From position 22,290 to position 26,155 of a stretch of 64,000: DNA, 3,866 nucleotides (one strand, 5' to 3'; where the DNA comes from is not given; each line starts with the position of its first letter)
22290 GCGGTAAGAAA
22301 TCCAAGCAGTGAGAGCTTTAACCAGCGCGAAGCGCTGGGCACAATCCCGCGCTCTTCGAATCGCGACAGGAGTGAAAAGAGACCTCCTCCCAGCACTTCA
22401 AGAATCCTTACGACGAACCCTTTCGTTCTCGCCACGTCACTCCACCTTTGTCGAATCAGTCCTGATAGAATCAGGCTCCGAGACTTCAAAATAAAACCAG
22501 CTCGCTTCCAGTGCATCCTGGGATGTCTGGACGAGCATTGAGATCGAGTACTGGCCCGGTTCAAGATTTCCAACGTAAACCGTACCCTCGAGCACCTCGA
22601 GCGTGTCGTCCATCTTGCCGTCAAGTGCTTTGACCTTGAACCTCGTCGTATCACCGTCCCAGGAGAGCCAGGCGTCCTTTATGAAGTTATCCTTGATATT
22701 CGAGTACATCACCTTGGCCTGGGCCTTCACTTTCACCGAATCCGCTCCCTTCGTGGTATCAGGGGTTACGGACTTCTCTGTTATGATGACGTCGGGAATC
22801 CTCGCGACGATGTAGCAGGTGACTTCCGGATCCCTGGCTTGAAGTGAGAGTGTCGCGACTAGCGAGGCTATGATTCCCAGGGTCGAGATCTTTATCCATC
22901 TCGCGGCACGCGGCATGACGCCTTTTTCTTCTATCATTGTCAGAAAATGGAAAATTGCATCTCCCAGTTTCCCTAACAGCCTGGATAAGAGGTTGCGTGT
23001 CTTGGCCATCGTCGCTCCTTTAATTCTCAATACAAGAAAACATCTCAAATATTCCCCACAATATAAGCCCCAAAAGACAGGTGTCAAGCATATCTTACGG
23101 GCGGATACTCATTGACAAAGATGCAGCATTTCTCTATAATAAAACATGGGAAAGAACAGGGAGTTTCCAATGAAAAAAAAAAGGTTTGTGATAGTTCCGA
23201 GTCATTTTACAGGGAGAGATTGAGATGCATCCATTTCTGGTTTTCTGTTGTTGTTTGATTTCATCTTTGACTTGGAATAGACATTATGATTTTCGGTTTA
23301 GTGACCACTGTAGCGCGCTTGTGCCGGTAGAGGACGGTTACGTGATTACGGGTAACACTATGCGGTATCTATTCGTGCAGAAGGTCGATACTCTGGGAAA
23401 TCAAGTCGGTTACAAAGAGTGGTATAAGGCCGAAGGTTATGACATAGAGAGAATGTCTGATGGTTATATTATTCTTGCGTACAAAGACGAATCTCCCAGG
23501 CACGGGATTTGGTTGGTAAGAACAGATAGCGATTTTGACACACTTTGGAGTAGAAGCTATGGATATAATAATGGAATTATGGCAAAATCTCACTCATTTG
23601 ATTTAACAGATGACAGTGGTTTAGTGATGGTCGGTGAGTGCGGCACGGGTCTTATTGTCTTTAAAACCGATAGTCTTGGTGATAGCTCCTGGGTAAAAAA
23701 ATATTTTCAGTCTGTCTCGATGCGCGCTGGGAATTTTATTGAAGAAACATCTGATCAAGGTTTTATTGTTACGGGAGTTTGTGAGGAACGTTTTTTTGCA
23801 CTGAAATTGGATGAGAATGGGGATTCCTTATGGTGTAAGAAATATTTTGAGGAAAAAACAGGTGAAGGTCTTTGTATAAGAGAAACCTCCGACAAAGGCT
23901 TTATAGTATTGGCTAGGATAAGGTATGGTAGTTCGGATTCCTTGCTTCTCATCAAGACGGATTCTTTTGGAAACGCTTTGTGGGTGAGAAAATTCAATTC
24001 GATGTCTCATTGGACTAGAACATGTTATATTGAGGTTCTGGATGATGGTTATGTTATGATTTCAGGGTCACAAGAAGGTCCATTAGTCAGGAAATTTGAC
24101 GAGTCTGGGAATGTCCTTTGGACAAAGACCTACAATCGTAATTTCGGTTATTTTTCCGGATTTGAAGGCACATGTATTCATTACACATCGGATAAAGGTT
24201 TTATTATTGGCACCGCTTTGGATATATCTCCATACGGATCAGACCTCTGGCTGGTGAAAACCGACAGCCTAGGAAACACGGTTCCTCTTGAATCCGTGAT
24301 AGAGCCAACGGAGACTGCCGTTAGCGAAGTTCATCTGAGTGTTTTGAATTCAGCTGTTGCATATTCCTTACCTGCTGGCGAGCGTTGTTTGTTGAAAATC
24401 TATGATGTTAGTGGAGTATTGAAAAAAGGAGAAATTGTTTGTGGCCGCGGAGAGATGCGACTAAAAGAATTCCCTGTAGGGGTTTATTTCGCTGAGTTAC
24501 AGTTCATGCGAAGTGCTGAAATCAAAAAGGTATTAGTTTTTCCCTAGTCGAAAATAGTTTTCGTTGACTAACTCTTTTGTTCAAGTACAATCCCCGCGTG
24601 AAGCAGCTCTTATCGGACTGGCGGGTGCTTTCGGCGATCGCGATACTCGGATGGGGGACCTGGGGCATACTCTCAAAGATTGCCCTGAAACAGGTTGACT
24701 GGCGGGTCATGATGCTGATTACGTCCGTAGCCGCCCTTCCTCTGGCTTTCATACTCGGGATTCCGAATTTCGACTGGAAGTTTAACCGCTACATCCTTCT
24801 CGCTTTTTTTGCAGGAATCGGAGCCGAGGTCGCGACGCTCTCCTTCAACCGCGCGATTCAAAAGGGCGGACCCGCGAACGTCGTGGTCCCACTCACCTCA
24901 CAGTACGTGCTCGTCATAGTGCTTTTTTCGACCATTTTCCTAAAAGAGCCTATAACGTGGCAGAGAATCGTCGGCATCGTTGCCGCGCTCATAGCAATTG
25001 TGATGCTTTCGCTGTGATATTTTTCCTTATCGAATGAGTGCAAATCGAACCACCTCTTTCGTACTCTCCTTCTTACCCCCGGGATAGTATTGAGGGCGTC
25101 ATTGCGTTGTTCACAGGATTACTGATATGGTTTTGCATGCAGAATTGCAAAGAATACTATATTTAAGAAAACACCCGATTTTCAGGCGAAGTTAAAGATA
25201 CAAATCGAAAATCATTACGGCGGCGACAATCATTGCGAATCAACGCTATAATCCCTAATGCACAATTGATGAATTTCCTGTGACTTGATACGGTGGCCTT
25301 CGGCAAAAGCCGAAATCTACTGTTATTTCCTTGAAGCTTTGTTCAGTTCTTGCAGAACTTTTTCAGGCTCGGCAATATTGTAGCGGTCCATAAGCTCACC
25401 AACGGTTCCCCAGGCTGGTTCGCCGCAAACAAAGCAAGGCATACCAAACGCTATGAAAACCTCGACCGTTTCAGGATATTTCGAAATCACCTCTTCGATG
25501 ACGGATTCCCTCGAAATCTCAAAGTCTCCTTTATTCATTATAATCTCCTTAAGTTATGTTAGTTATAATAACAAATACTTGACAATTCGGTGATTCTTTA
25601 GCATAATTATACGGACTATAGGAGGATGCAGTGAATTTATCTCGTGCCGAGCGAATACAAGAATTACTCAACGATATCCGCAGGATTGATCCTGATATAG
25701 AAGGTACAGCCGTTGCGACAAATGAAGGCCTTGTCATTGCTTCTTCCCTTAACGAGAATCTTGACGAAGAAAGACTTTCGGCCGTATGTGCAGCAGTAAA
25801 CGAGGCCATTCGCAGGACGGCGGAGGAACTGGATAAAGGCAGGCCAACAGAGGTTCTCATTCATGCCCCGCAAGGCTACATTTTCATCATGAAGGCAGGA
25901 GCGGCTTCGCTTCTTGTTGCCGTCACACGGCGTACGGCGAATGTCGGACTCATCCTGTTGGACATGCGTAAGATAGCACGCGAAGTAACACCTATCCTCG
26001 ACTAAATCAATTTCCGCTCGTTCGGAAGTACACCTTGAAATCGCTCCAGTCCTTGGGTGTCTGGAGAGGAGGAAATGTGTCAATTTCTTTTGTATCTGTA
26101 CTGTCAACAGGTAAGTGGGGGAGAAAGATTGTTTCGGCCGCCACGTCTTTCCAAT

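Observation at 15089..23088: Operon of twelve tandem diversified membrane-protein paralogs terminated by a radical SAM/SPASM enzyme gene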

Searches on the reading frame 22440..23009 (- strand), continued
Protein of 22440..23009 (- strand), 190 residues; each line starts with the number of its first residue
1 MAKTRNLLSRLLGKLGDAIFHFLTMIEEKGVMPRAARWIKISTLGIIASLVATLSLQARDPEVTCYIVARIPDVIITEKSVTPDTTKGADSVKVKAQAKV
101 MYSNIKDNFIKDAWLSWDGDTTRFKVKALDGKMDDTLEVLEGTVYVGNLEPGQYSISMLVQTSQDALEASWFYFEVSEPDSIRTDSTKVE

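Call 46: search_protein_families(library=pfam, proteins=[P0164, P0184, P0188, P0195, P0209], max_evalue=0.01)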
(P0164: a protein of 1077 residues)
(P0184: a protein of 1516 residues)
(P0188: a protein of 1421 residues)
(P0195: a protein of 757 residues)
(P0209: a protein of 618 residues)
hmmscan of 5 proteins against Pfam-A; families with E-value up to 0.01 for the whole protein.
P0164 (1077 aa): 4 families
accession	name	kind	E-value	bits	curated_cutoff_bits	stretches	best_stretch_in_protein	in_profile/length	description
PF10029.15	DUF2271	-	4.6e-13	49.5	27.3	1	953-1068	15-134/136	Predicted periplasmic protein (DUF2271)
PF07495.19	Y_Y_Y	-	5.9e-13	49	26.6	0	215-252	28-64/65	Y_Y_Y domain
PF16656.11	Pur_ac_phosph_N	-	4.2e-08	34.1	30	1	63-137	11-92/93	Purple acid Phosphatase, N-terminal domain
PF00041.27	fn3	-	6.3e-05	23.5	25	0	56-120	5-67/84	Fibronectin type III domain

P0184 (1516 aa): 4 families
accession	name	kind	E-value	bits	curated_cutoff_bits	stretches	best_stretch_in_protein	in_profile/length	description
PF19078.6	Big_12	-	1.7e-09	38.3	27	3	394-491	2-98/102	Bacterial Ig-like domain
PF08526.16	PAD_N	-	4e-07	30.8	25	0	1119-1168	10-58/113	Protein-arginine deiminase (PAD) N-terminal domain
PF19077.6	Big_13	-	1.1e-05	26.3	27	1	1215-1248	59-92/102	Bacterial Ig-like domain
PF13750.12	Big_3_3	-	1.5e-05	25.2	27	0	585-668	26-99/157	Bacterial Ig-like domain (group 3)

P0188 (1421 aa): 6 families
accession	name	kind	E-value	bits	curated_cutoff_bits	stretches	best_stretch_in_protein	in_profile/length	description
PF17957.7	Big_7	-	1.6e-25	90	24.1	3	708-775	10-68/70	Bacterial Ig domain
PF19077.6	Big_13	-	2.3e-11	44.5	27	0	447-480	68-100/102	Bacterial Ig-like domain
PF00801.26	PKD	-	1.3e-10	41.6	23.5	1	705-787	4-73/80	PKD domain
PF12810.13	ALK_LTK_GRD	-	5.9e-09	36.7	24.5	1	67-244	17-197/243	ALK/LTK, Glycine-rich domain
PF15418.12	DUF4625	-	2.2e-06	28.4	27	0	801-840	9-53/131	Domain of unknown function (DUF4625)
PF07495.19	Y_Y_Y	-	0.00025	21.3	26.6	0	977-1014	29-65/65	Y_Y_Y domain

P0195 (757 aa): 4 families
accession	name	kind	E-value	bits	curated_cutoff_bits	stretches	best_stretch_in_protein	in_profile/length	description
PF07495.19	Y_Y_Y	-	2.4e-07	31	26.6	0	412-446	30-63/65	Y_Y_Y domain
PF00394.28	Cu-oxidase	-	0.0001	22.9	21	1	216-310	33-129/157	Multicopper oxidase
PF24421.1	Ig_J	-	0.00044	20.7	29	0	526-559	70-103/104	Tip attachment protein J, Ig-like domain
PF17957.7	Big_7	-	0.0017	19.4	24.1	0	565-617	1-44/70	Bacterial Ig domain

P0209 (618 aa): 4 families
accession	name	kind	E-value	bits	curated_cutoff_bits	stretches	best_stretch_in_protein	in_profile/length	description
PF00041.27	fn3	-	2.1e-08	34.7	25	1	48-122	6-78/84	Fibronectin type III domain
PF10029.15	DUF2271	-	4.6e-08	33.3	27.3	1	500-599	22-126/136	Predicted periplasmic protein (DUF2271)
PF16656.11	Pur_ac_phosph_N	-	2.1e-07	31.9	30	1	52-129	10-93/93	Purple acid Phosphatase, N-terminal domain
PF07495.19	Y_Y_Y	-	0.0072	16.6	26.6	0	206-243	28-64/65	Y_Y_Y domain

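Call 51: find_encoding_contigs(protein=P0017, flank=10000, max_places=1)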
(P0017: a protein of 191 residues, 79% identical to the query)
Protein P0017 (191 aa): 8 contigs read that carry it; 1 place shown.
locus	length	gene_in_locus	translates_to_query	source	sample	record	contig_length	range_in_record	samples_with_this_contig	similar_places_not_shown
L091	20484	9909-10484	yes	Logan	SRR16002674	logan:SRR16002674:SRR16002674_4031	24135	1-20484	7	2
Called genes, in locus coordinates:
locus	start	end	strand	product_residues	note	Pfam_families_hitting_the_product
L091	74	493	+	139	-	PF00293:NUDIX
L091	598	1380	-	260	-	-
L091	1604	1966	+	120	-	-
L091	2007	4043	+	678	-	PF13385:Laminin_G_3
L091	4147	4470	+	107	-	PF01588:tRNA_bind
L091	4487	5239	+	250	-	PF01026:TatD_DNase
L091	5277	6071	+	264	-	PF00398:RrnaAD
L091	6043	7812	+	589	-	-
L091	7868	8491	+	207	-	-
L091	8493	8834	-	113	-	PF03259:Robl_LC7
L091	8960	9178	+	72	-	PF08984:DUF1858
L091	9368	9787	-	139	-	PF00892:EamA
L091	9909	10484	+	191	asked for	-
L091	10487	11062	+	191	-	-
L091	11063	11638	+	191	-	-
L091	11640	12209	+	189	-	-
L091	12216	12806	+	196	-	-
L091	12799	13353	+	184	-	-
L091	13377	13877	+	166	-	-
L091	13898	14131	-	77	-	-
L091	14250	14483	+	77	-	-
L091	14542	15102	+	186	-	-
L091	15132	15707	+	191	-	-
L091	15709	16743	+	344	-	PF04055:Radical_SAM, PF13186:SPASM (weak)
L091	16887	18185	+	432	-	-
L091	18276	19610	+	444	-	-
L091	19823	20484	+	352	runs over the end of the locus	-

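Call 52: find_encoding_contigs(protein=P0013, flank=10000, max_places=1)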
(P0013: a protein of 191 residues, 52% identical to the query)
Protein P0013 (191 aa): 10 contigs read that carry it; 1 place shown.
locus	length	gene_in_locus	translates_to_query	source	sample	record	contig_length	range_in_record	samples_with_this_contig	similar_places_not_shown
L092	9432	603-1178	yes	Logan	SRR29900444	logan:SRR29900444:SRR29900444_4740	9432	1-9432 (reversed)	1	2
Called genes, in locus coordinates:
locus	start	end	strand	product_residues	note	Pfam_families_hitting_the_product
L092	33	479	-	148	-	PF00892:EamA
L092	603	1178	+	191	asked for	-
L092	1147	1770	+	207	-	-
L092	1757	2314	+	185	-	-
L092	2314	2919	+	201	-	-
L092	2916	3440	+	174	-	-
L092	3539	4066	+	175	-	-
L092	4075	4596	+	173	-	-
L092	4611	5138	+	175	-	-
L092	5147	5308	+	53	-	-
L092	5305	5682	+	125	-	-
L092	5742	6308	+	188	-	-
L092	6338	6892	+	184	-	-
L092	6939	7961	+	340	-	PF13353:Fer4_12 (faint), PF04055:Radical_SAM, PF13186:SPASM (weak)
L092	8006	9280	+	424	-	-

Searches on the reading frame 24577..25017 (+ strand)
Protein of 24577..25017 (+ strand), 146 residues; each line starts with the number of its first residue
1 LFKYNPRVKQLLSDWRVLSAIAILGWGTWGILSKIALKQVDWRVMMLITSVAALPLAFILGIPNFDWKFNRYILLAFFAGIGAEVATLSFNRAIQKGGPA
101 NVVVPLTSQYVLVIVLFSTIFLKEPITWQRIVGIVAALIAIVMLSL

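Call 77: search_protein_families(library=pfam, proteins=[window:24577-25017:+], max_evalue=0.01)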
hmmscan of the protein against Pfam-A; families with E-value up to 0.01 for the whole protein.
window:24577-25017:+ (146 aa): 1 family
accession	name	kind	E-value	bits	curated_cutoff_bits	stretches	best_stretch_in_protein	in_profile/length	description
PF00892.27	EamA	-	1.6e-14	54.8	28.2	1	18-145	6-134/135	EamA-like transporter family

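Call 79: search_protein_families(library=padloc, proteins=[window:24577-25017:+], max_evalue=0.01)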
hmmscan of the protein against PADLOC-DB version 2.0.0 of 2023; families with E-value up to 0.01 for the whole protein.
window:24577-25017:+ (146 aa): 0 families

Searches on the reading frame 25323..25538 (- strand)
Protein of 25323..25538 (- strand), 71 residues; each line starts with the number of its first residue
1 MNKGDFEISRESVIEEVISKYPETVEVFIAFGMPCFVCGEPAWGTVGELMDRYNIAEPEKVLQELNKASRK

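Call 77: search_protein_families(library=pfam, proteins=[window:25323-25538:-], max_evalue=0.01)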
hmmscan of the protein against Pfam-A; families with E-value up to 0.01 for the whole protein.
window:25323-25538:- (71 aa): 1 family
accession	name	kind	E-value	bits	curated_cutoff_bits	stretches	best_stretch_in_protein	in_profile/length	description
PF08984.16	DUF1858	-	2.2e-08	34.5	32.2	1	8-39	1-32/59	Domain of unknown function (DUF1858)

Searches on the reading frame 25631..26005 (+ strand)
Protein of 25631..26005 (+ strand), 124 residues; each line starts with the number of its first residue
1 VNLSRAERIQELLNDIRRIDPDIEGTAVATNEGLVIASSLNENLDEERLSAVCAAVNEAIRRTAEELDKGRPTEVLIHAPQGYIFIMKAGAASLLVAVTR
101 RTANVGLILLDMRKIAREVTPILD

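Call 77: search_protein_families(library=pfam, proteins=[window:25631-26005:+], max_evalue=0.01)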
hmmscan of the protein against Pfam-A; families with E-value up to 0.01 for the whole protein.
window:25631-26005:+ (124 aa): 1 family
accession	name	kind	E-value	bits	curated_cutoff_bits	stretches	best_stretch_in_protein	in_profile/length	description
PF03259.23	Robl_LC7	-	7.9e-14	51.6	23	1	20-98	12-90/91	Roadblock/LC7 domain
